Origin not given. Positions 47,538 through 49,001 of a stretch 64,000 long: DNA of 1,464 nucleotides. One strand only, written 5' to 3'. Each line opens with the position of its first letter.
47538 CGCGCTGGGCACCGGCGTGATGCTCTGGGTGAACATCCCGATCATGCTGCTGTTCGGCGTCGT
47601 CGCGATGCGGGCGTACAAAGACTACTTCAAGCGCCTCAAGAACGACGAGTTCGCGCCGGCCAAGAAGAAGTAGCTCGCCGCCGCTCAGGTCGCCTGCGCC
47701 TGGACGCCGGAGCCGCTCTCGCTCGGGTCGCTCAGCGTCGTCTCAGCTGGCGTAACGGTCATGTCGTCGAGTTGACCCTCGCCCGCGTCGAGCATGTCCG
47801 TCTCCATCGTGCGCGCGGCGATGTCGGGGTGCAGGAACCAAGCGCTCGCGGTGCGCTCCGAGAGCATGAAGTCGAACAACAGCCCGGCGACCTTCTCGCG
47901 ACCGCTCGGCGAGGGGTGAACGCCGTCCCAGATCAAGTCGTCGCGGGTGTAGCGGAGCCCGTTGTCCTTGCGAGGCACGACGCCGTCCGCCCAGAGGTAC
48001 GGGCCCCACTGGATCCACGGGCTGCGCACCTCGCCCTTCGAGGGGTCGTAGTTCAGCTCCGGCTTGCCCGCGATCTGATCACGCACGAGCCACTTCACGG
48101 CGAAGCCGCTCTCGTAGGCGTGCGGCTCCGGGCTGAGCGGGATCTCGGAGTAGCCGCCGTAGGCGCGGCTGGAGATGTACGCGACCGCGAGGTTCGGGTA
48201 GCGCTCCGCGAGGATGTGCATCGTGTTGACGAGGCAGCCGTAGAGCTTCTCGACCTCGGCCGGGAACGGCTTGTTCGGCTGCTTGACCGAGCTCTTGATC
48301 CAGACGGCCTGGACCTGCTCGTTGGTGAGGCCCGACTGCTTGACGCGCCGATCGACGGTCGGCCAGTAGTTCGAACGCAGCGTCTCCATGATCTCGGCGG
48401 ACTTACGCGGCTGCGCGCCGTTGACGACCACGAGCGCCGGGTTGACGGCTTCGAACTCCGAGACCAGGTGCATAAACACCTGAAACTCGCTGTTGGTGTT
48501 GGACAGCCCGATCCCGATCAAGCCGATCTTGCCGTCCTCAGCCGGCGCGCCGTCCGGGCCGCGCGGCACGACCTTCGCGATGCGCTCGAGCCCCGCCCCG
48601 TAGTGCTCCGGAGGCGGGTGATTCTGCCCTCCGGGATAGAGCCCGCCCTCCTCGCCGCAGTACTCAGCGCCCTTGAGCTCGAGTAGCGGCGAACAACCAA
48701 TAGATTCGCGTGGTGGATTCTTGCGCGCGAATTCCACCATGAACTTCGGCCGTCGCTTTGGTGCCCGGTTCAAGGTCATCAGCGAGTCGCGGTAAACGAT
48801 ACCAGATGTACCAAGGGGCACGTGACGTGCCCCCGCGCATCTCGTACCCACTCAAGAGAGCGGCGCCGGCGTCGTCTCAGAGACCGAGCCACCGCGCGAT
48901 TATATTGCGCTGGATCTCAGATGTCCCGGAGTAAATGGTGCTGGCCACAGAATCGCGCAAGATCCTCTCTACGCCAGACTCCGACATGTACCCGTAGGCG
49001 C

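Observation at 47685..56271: Orphan carrier-protein / adenylation / ACAD-like oxidase triad with divergent decarboxylase, FAD monooxygenase and Sfp-type PPTase, no PKS or NRPS nearby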

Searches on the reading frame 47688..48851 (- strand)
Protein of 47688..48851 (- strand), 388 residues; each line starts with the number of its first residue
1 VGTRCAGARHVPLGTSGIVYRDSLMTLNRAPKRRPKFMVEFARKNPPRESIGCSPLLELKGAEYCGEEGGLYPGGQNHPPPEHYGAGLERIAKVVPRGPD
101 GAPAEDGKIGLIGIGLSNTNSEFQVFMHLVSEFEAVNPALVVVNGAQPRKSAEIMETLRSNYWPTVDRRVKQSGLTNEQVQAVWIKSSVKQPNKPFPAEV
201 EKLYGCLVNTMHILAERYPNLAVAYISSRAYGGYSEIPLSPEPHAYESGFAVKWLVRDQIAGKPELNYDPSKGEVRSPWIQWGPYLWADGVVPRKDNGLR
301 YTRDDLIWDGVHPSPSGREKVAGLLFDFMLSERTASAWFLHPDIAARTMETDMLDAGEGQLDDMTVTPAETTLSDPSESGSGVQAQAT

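Call 4: search_protein_families(library=pfam, proteins=[window:47688-48851:-], max_evalue=0.01)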
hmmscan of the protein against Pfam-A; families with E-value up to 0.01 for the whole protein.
window:47688-48851:- (388 aa): 0 families

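Call 10: search_protein_families(library=ncbifam, proteins=[window:47688-48851:-], max_evalue=0.001)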
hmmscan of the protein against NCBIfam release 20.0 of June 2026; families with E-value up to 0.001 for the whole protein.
window:47688-48851:- (388 aa): 0 families

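Call 13: find_homologous_proteins(query=window:47688-48740:-, max_evalue=0.001)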
Query seq(351 aa) (351 aa): 2070 proteins with E <= 0.001 among 5948 candidates; the best 120 are listed.
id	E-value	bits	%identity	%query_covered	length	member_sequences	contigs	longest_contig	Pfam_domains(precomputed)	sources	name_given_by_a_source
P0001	3.5e-240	814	100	100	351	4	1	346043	-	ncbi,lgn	-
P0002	4.1e-154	531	69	92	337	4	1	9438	-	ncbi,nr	ncbi:MAG: hypothetical protein KC636_23620 [Myxococcales bacterium]|nr:hypothetical protein [Myxococ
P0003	3.6e-150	518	71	88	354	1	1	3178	-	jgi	jgi:hypothetical protein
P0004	4.2e-123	429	61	88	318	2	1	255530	-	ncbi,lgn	-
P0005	2.2e-122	426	60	88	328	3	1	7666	-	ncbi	ncbi:MAG: hypothetical protein ACPG4T_01920 [Nannocystaceae bacterium]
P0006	6.8e-121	422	57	92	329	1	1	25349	-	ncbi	-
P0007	5.0e-116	406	50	89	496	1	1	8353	-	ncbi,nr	ncbi:MAG: hypothetical protein NT090_05585, partial [Acidobacteria bacterium]|nr:hypothetical protei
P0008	1.3e-111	391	60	85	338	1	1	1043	-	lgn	-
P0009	2.2e-107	377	55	86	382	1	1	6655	-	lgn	-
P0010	3.9e-107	376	54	86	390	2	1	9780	-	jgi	-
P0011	7.1e-107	375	55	87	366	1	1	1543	-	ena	-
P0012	6.4e-106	372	54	87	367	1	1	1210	-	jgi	jgi:hypothetical protein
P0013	1.2e-105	371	54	86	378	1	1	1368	-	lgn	-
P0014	2.3e-105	370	53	87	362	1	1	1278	-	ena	-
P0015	4.4e-105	370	53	85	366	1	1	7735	-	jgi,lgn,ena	-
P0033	5.8e-102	359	52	86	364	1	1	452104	-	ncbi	-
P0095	2.5e-97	344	52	86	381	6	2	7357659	-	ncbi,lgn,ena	-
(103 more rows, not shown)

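Call 15: find_encoding_contigs(protein=P0001, flank=10000, max_places=4)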
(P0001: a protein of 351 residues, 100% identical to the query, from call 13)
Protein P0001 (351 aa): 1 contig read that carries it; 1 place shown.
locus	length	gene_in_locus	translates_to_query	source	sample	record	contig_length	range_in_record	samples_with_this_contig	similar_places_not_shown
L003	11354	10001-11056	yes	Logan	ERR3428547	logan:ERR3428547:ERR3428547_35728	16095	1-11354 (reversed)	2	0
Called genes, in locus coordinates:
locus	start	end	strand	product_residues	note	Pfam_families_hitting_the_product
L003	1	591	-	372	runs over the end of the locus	PF01966:HD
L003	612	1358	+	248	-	PF01878:EVE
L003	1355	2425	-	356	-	PF00762:Ferrochelatase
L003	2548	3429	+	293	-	PF22624:AASDHPPT_N (weak), PF01648:ACPS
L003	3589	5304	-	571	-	PF00070:Pyr_redox (faint), PF01266:DAO (weak), PF01494:FAD_binding_3, PF07992:Pyr_redox_2 (weak), PF13450:NAD_binding_8 (weak), PF21274:Rng_hyd_C (weak)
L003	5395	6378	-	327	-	PF04909:Amidohydro_2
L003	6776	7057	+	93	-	PF00550:PP-binding (weak)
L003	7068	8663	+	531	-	PF00501:AMP-binding, PF13193:AMP-binding_C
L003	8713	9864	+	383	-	PF02771:Acyl-CoA_dh_N, PF02770:Acyl-CoA_dh_M, PF00441:Acyl-CoA_dh_1, PF08028:Acyl-CoA_dh_2, PF22924:ACOX_C_alpha1 (faint)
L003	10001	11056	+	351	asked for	-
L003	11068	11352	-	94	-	?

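Call 16: find_encoding_contigs(protein=P0002, flank=10000, max_places=3)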
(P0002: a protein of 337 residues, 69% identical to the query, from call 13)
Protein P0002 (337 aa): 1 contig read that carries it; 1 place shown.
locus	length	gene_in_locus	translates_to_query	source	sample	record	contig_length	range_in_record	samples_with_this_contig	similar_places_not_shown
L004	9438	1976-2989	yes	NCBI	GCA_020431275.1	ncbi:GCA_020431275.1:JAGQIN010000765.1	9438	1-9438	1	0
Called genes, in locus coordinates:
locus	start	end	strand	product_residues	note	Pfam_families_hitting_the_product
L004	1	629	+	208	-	PF00501:AMP-binding, PF13193:AMP-binding_C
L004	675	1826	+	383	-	PF02771:Acyl-CoA_dh_N, PF02770:Acyl-CoA_dh_M, PF00441:Acyl-CoA_dh_1, PF08028:Acyl-CoA_dh_2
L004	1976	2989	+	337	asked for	-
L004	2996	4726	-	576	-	PF01235:Na_Ala_symp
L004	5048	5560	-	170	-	PF05258:DciA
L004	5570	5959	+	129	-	-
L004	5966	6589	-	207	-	PF07238:PilZ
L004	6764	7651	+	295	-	PF01063:Aminotran_4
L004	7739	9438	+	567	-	?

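Call 17: find_encoding_contigs(protein=P0004, flank=10000, max_places=3)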
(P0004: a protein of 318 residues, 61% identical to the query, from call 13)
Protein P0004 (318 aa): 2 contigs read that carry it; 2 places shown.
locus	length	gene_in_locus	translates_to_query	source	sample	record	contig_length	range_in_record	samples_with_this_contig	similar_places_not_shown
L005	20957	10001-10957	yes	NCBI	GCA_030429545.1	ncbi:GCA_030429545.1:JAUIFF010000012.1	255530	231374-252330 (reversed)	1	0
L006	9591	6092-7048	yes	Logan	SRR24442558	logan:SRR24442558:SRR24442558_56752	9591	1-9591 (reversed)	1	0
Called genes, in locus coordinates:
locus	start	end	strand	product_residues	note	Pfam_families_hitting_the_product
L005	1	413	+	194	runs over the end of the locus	PF01878:EVE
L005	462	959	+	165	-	PF01928:CYTH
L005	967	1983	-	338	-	PF00762:Ferrochelatase, PF01903:CbiX (faint)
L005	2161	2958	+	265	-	PF22624:AASDHPPT_N, PF01648:ACPS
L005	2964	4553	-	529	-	PF01494:FAD_binding_3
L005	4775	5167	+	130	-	-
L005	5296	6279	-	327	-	PF04909:Amidohydro_2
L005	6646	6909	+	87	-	PF00550:PP-binding (weak)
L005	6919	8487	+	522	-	PF00501:AMP-binding, PF13193:AMP-binding_C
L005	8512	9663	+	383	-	PF02771:Acyl-CoA_dh_N, PF02770:Acyl-CoA_dh_M, PF00441:Acyl-CoA_dh_1, PF08028:Acyl-CoA_dh_2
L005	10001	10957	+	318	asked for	-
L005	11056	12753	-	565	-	PF01235:Na_Ala_symp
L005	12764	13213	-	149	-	PF05258:DciA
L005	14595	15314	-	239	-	PF07238:PilZ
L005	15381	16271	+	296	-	PF01063:Aminotran_4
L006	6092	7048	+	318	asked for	-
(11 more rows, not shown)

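Call 43: search_solved_structures(query=A2, max_evalue=10)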
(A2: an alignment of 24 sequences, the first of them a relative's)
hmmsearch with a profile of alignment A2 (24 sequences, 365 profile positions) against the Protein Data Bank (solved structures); distinct sequences matched with E-value up to 10: 2.
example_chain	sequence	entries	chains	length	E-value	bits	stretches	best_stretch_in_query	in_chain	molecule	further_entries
1vkn_A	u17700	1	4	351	0.55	12.1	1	236-257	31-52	N-acetyl-gamma-glutamyl-phosphate reductase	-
5xxb_E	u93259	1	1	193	0.84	11.5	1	160-236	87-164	Ribosomal protein eL6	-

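Call 51: predict_structure(alignment_id=A2)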
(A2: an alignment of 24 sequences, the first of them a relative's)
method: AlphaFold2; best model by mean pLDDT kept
length: 351 residues; sequences in the alignment: 24
mean_pLDDT: 88.2   pTM: 0.85
mean pLDDT of the five models: 88.2, 83.7, 82.3, 82.3, 77.8
residues with pLDDT >= 90: 232; 70-90: 85; 50-70: 8; < 50: 26
segments of 3 or more residues with pLDDT < 50: 323-338, 340-347
pLDDT, mean of each block of 10 residues (from residue 1): 84 88 87 94 96 97 98 94 94 98 97 91 94 98 97 89 96 97 98 81 81 96 98 94 96 86 90 90 96 96 93 74 47 44 44 56
secondary structure, 60 per line:
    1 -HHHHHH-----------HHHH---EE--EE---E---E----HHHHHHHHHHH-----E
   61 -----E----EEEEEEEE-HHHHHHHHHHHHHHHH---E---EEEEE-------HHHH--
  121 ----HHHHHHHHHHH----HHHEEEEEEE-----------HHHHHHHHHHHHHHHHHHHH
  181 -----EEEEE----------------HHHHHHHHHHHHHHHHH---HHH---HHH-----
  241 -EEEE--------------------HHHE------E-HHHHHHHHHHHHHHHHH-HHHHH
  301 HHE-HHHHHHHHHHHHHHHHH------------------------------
elements in order: H2-7 H19-22 H44-54 E71-78 H80-95 E103-107 H115-118 H125-135 E143-149 H161-180 E186-190 H207-223 E242-245 H278-294 H296-302 H305-321

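Call 53: fold_search(model_id=the predicted structure, library=pdb)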
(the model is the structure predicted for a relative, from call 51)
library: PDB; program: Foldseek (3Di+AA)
matches with E <= 10: 1506; with E <= 0.001: 11
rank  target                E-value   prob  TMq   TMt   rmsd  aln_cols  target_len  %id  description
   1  7tjb                  4.6e-05  1.00  0.36  0.53   6.1       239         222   10  Structure of Neisseria gonorrhoeae peptidoglycan O-acetyltransferase B (PatB) (released 2023-01-18)
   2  7tlv                  4.6e-05  1.00  0.35  0.52   6.4       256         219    9  Structure of Neisseria gonorrhoeae peptidoglycan O-acetyltransferase B (PatB) substituted with selenomethionine (released 2023-01-25)
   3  5b5s                  1.1e-04  1.00  0.39  0.62   5.0       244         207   14  Crystal structure of a carbohydrate esterase family 3 from Talaromyces cellulolyticus (released 2016-11-16)
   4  5b5l                  2.9e-04  1.00  0.39  0.62   5.0       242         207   13  Crystal structure of acetyl esterase mutant S10A with acetate ion (released 2017-05-31)
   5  6njc_A                5.0e-04  0.99  0.29  0.45  11.5       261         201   10  Crystal Structure of the Sialate O-acetylesterase from Bacteroides vulgatus (released 2019-01-16)
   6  7pzg_AAA              5.3e-04  0.99  0.30  0.45  11.3       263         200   10  Phocaeicola vulgatus sialic acid esterase at 1.44 Angstrom resolution (released 2022-05-25)
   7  8a24                  6.7e-04  1.00  0.37  0.45   7.9       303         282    8  Lysophospholipase PlaA from Legionella pneumophila str. Corby - iodide soak (released 2023-06-14)
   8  7pzg_CCC              8.1e-04  0.98  0.28  0.45  12.0       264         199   13  Phocaeicola vulgatus sialic acid esterase at 1.44 Angstrom resolution (released 2022-05-25)
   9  7pzh_BBB              8.6e-04  0.97  0.27  0.41  12.0       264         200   11  Phocaeicola vulgatus sialic acid esterase at 2.06 Angstrom resolution (released 2022-05-25)
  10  6se1                  9.2e-04  0.99  0.35  0.44  10.0       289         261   14  Structure of Salmonella ser. Paratyphi A lipopolysaccharide acetyltransferase periplasmic domain (released 2020-08-26)
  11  3skv_A                9.7e-04  1.00  0.36  0.36   6.7       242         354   15  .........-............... SsfX3 from a Tetracycline Biosynthetic Pathway (released 2011-10-05)
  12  6vjp_B                1.0e-03  1.00  0.31  0.62   5.9       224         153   13  Structure of Staphylococcus aureus peptidoglycan O-acetyltransferase A (OatA) C-terminal catalytic domain (released 2020-05-06)
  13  7pzg_BBB              1.0e-03  0.98  0.28  0.45  12.4       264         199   12  Phocaeicola vulgatus sialic acid esterase at 1.44 Angstrom resolution (released 2022-05-25)
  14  2apj_C                1.3e-03  1.00  0.35  0.49   4.9       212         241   13  X-Ray Structure of Protein from Arabidopsis Thaliana AT4G34215 at 1.6 Angstrom Resolution (released 2005-08-30)
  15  2apj_B                1.3e-03  1.00  0.35  0.48   4.8       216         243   13  X-Ray Structure of Protein from Arabidopsis Thaliana AT4G34215 at 1.6 Angstrom Resolution (released 2005-08-30)
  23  1de5_A                4.0e-03  0.38  0.24  0.22  18.4       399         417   12  L-RHAMNOSE ISOMERASE (released 2000-08-09)
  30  1de5_B                9.3e-03  0.33  0.26  0.23  15.5       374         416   12  L-RHAMNOSE ISOMERASE (released 2000-08-09)
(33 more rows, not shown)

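Call 54: find_encoding_contigs(protein=P0095, flank=6000, max_places=2)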
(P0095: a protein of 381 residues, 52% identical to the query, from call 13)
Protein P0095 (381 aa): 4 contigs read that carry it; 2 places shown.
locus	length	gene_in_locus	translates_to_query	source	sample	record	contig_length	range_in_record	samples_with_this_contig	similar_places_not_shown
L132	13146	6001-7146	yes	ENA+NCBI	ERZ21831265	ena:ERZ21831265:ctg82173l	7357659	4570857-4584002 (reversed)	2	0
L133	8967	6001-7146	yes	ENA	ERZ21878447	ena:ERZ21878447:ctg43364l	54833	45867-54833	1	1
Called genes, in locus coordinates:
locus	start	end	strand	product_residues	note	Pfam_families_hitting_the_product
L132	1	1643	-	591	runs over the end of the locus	PF00756:Esterase, PF12146:Hydrolase_4 (weak)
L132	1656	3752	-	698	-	PF22842:Pel9A-like_beta_helix (weak), PF21231:GH141_M, PF05048:NosD (faint), PF13229:Beta_helix (weak), PF17161:DUF5123 (weak)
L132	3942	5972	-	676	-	-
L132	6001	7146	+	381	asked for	-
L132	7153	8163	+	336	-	-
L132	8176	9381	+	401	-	PF00144:Beta-lactamase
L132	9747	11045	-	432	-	PF01408:GFO_IDH_MocA, PF19051:GFO_IDH_MocA_C2, PF02894:GFO_IDH_MocA_C, PF22725:GFO_IDH_MocA_C3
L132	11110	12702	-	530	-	PF12228:DUF3604 (faint)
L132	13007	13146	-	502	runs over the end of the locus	PF00884:Sulfatase, PF01663:Phosphodiest, PF16347:SGSH_C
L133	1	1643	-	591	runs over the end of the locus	PF00756:Esterase, PF12146:Hydrolase_4 (weak)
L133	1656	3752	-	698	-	PF22842:Pel9A-like_beta_helix (weak), PF21231:GH141_M, PF05048:NosD (faint), PF13229:Beta_helix (weak), PF17161:DUF5123 (weak)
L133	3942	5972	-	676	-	-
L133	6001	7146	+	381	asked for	-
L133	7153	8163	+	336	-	-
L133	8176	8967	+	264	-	?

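Call 55: find_encoding_contigs(protein=P0033, flank=6000, max_places=2)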
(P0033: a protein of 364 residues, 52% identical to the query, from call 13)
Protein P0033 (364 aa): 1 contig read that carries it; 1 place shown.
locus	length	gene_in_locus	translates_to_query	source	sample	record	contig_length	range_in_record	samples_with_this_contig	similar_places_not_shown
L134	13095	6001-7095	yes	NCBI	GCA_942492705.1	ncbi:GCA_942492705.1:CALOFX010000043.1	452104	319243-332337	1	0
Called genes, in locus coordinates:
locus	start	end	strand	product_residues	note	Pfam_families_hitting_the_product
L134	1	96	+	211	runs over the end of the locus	PF07587:PSD1, PF07637:PSD5 (weak)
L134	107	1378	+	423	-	PF07394:DUF1501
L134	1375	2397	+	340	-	-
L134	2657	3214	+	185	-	-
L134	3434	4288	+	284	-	PF02585:PIG-L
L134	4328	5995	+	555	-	-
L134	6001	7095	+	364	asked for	-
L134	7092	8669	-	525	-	-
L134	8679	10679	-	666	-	PF00133:tRNA-synt_1, PF01406:tRNA-synt_1e (faint), PF09334:tRNA-synt_1g, PF00133:tRNA-synt_1, PF01588:tRNA_bind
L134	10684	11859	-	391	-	PF01969:Ni_insertion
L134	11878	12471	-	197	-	PF04978:MST (faint), PF12867:DinB_2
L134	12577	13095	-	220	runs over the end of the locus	-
